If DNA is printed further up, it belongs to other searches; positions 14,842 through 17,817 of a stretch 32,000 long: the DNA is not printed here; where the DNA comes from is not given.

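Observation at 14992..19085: Proteobacterial-type counterpart of the mycobacterial Rv1747-PknF pair: a tandem-FHA ABC exporter translationally coupled to a Ser/Thr kinase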

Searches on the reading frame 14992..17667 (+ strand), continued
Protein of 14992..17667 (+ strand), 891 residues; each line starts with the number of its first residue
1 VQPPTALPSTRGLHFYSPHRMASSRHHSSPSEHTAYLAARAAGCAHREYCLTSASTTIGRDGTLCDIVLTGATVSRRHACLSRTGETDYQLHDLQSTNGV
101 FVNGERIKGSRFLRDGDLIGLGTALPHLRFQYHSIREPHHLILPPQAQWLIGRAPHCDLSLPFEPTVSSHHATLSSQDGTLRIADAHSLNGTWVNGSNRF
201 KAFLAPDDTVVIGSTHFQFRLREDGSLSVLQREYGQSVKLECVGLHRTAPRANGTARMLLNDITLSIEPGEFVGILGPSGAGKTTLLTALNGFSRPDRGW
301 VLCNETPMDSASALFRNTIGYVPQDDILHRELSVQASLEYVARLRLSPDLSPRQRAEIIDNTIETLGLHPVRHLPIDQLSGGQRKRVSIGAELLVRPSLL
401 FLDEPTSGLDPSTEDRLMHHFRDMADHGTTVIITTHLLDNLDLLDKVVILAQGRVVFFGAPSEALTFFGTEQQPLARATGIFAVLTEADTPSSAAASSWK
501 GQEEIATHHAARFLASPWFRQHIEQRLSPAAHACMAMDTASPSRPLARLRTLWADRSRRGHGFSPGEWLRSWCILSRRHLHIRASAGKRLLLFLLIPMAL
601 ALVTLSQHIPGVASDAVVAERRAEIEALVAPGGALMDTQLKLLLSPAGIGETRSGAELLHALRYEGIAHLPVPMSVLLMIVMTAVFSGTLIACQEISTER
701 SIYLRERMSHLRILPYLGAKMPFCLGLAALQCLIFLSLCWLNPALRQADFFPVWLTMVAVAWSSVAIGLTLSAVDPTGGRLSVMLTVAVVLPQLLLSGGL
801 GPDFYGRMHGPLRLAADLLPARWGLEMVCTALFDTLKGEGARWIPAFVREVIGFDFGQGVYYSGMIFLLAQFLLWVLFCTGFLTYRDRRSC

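Call 23: find_encoding_contigs(protein=P0057, flank=10000, max_places=1)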
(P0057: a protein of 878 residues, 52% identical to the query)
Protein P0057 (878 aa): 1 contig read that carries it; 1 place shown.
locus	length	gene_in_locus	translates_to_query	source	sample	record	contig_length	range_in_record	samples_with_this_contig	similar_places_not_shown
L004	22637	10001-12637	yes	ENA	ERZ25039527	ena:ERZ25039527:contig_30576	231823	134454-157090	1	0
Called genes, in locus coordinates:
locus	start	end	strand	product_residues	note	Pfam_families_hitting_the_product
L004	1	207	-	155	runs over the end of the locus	PF17200:sCache_2, PF08269:dCache_2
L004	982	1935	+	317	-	PF00850:Hist_deacetyl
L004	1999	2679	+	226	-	PF00571:CBS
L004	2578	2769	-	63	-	-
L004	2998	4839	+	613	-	PF16697:Yop-YscD_cpl, PF00498:FHA, PF13185:GAF_2 (weak), PF00158:Sigma54_activat, PF14532:Sigma54_activ_2, PF07728:AAA_5 (weak), PF25601:AAA_lid_14, PF02954:HTH_8, +1 more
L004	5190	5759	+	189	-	-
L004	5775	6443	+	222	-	-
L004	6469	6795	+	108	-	-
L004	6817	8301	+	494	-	-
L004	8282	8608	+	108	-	-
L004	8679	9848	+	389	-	PF13519:VWA_2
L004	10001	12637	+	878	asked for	PF16697:Yop-YscD_cpl (weak), PF00498:FHA, PF16697:Yop-YscD_cpl, PF00005:ABC_tran, PF13304:AAA_21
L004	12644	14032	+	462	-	PF00069:Pkinase, PF07714:PK_Tyr_Ser-Thr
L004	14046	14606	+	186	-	-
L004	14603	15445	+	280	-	PF13672:PP2C_2, PF00481:PP2C, PF07228:SpoIIE (faint)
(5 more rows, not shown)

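Call 25: find_related_loci(query=A1, collection=genome_contigs, flank=10000)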
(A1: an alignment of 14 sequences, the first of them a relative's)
Query A1 (871 aa) in genome_contigs; peptide patterns used: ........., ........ (x = any residue, [..] = any of these).
600 stretches matched a pattern (row limit reached: there are more); 600 encode a relative of the query (tblastn E <= 1e-3); the best 80 are kept; 80 distinct loci.
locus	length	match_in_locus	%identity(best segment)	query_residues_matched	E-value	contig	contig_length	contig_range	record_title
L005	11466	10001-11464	63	14-499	2e-180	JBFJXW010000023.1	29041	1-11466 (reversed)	MAG: Desulfobulbus sp. isolate Mix_sand19.2022.05.G.7 k141_909904_length_29041_cov_16.4012, whole genome shotgun sequenc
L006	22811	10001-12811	31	26-812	5e-94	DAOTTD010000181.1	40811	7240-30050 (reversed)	MAG TPA_asm: Ktedonobacteraceae bacterium isolate B30_77 k127_6738768, whole genome shotgun sequence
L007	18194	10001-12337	31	27-805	6e-93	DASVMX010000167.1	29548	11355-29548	MAG TPA_asm: Ktedonobacteraceae bacterium isolate SMAG_U3111 k141_268622, whole genome shotgun sequence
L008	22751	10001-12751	35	15-841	2e-91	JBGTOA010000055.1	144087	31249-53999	MAG: Pyrinomonadaceae bacterium isolate JTS-RE40 k141_2382722, whole genome shotgun sequence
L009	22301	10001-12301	33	27-805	2e-90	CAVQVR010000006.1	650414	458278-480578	MAG: uncultured Chloroflexia bacterium isolate MFD10064.bin.2.18 genome assembly, contig: contig_17064, whole genome sho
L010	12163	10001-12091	36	27-508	2e-90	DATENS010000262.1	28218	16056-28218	MAG TPA_asm: Pyrinomonadaceae bacterium isolate SMAG_U8975 k141_262043, whole genome shotgun sequence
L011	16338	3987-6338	34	16-841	5e-88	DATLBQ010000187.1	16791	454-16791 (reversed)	MAG TPA_asm: Pyrinomonadaceae bacterium isolate SMAG_U14302 k141_2536138, whole genome shotgun sequence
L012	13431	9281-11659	28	23-869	1e-86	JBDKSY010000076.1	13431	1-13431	MAG: Anaerolineaceae bacterium isolate 6_bin.7 c_000000109842, whole genome shotgun sequence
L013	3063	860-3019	33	6-754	1e-88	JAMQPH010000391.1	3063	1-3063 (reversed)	MAG: Pyrinomonadaceae bacterium isolate SH2 k141_281733, whole genome shotgun sequence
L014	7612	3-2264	30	43-805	2e-85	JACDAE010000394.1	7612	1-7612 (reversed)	MAG: Ktedonobacteraceae bacterium isolate MGR_bin248 SD2897-2912_k127_2078199, whole genome shotgun sequence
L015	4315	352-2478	29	25-781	1e-85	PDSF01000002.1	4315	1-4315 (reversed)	MAG: Planctomycetota bacterium isolate DOLJORAL78_63_9 DolJOral78_scaffold_18971, whole genome shotgun sequence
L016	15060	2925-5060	35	15-778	5e-85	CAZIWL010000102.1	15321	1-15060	MAG TPA_asm: uncultured Anaerolineales bacterium isolate binchicken_co334_394 genome assembly, contig: NODE_6752_length_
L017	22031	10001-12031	34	27-780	4e-88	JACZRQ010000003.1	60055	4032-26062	MAG: Chloroflexota bacterium isolate B103T1B8 B103T1B8_NODE653, whole genome shotgun sequence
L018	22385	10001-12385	33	27-822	8e-84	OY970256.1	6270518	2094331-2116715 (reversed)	MAG: Pyrinomonadaceae bacterium isolate MFD09212.bin.c.2 genome assembly, chromosome: 1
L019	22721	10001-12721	32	20-822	2e-83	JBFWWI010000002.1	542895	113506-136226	MAG: Pyrinomonadaceae bacterium isolate CA_2019_TPBS_113 NODE_88_length_542895_cov_38.416226_TPBS, whole genome shotgun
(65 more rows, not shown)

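Call 30: search_protein_families(library=ncbifam, proteins=[window:15052-17667:+], max_evalue=1)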
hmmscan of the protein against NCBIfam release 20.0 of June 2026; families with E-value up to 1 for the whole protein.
window:15052-17667:+ (871 aa): 200 families (the best 25 are shown)
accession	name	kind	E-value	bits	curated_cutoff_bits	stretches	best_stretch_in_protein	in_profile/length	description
TIGR00955.1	3a01204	subfamily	2.1e-61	208.3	736.35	2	231-498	33-309/617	pigment precursor permease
TIGR01188.1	drrA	subfamily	2e-43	148.8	312.45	1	240-444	9-211/302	daunorubicin resistance ABC transporter, ATP-binding protein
TIGR03864.1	PQQ_ABC_ATP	hypoth_equivalog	2.1e-41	141.9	302.25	1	236-446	13-221/236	ABC transporter, ATP-binding subunit, PQQ-dependent alcohol dehydrogenase system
TIGR00956.1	3a01205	subfamily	2.4e-40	138.1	1959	2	234-439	773-986/1394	pleiotropic drug resistance family protein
TIGR04406.1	LPS_export_lptB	equivalog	2.2e-38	131.9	240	1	236-444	13-222/239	LPS export ABC transporter ATP-binding protein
TIGR03375.1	type_I_sec_LssB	subfamily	1.5e-36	126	693.1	1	236-445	479-689/696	type I secretion system permease/ATPase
TIGR02315.1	ABC_phnC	equivalog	5.9e-35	120.8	266.1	1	236-443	14-232/243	phosphonate ABC transporter ATP-binding protein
TIGR04521.1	ECF_ATPase_2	equivalog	6.2e-35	120.6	330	1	237-446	18-234/279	energy-coupling factor transporter ATPase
NF033858.1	ABC2_perm_RbbA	equivalog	8.4e-35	119.9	1050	1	241-473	283-509/909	ribosome-associated ATPase/putative transporter RbbA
TIGR03265.1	PhnT2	equivalog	1.4e-34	119.9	457.7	1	238-443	18-221/353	putative 2-aminoethylphosphonate ABC transporter ATP-binding protein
TIGR03522.1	GldA_ABC_ATP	equivalog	2.1e-34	119.3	402.6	1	237-437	15-212/301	gliding motility-associated ABC transporter ATP-binding subunit GldA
TIGR02857.1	CydD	equivalog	6.4e-34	117.8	435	1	232-429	331-528/529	thiol reductant ABC exporter subunit CydD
TIGR01189.1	ccmA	equivalog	7.9e-34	117.1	131.6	1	236-417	12-186/198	heme ABC exporter ATP-binding protein CcmA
NF040840.2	tungstate_WtpC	equivalog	2.8e-33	115.6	440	1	239-445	15-219/347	tungstate ABC transporter ATP-binding protein WtpC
TIGR04520.1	ECF_ATPase_1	equivalog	4.2e-33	114.9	315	1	236-445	14-224/269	energy-coupling factor transporter ATPase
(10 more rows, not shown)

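Call 66: predict_structure(alignment_id=A3)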
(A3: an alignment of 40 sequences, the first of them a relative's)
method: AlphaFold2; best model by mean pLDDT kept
length: 871 residues; sequences in the alignment: 40
mean_pLDDT: 87.3   pTM: 0.83
mean pLDDT of the five models: 87.3, 86.6, 85.3, 84.4, 83.3
residues with pLDDT >= 90: 458; 70-90: 354; 50-70: 34; < 50: 25
segments of 3 or more residues with pLDDT < 50: 1-11, 469-474, 521-526
pLDDT, mean of each block of 10 residues (from residue 1): 34 79 84 87 85 90 88 93 93 93 92 83 94 90 87 92 89 86 92 91 94 80 91 84 93 92 92 86 84 80 82 94 90 92 90 93 89 90 88 86 88 85 93 95 92 86 75 54 90 95 92 78 47 52 72 90 89 95 94 91 91 90 88 90 89 94 96 89 81 89 95 97 93 97 97 88 90 83 80 92 95 89 90 90 95 96 83 48
secondary structure, 60 per line:
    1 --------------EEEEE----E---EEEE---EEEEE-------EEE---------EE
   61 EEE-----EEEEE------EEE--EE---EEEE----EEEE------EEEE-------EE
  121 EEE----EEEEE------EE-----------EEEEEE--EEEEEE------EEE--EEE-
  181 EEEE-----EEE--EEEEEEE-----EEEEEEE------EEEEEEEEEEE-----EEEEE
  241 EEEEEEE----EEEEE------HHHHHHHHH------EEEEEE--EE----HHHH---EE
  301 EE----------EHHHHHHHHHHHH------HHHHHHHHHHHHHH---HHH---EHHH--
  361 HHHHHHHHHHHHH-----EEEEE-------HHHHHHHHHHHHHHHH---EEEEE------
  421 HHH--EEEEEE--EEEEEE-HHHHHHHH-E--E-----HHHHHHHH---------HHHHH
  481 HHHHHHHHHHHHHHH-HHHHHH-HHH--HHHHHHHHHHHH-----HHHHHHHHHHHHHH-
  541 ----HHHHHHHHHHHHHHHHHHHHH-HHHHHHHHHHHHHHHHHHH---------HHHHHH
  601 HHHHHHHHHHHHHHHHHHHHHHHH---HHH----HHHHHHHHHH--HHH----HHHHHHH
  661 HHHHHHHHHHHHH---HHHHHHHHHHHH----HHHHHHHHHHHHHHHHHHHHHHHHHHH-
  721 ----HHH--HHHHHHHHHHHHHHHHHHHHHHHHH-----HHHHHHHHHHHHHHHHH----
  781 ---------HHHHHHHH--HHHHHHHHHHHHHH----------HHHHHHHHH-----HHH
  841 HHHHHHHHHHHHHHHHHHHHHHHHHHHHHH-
elements in order (helices of 4 or more, strands of 3 or more residues): E15-19 E28-31 E35-39 E47-49 E59-63 E69-73 E80-82 E90-93 E98-101 E108-111 E119-123 E128-132 E152-157 E160-165 E172-174 E177-179 E181-184 E190-192 E195-201 E207-213 E220-230 E236-247 E252-256 H263-271 E278-283 H292-295 E299-302 H314-325 H332-345 H361-373 E379-383 H391-406 E410-414 E426-431 E434-439 H441-448 H459-466 H476-495 H497-502 H509-520 H526-539 H545-565 H567-585 H595-624 H635-644 H654-673 H677-688 H693-719 H730-754 H760-776 H790-797 H800-813 H824-832 H838-870
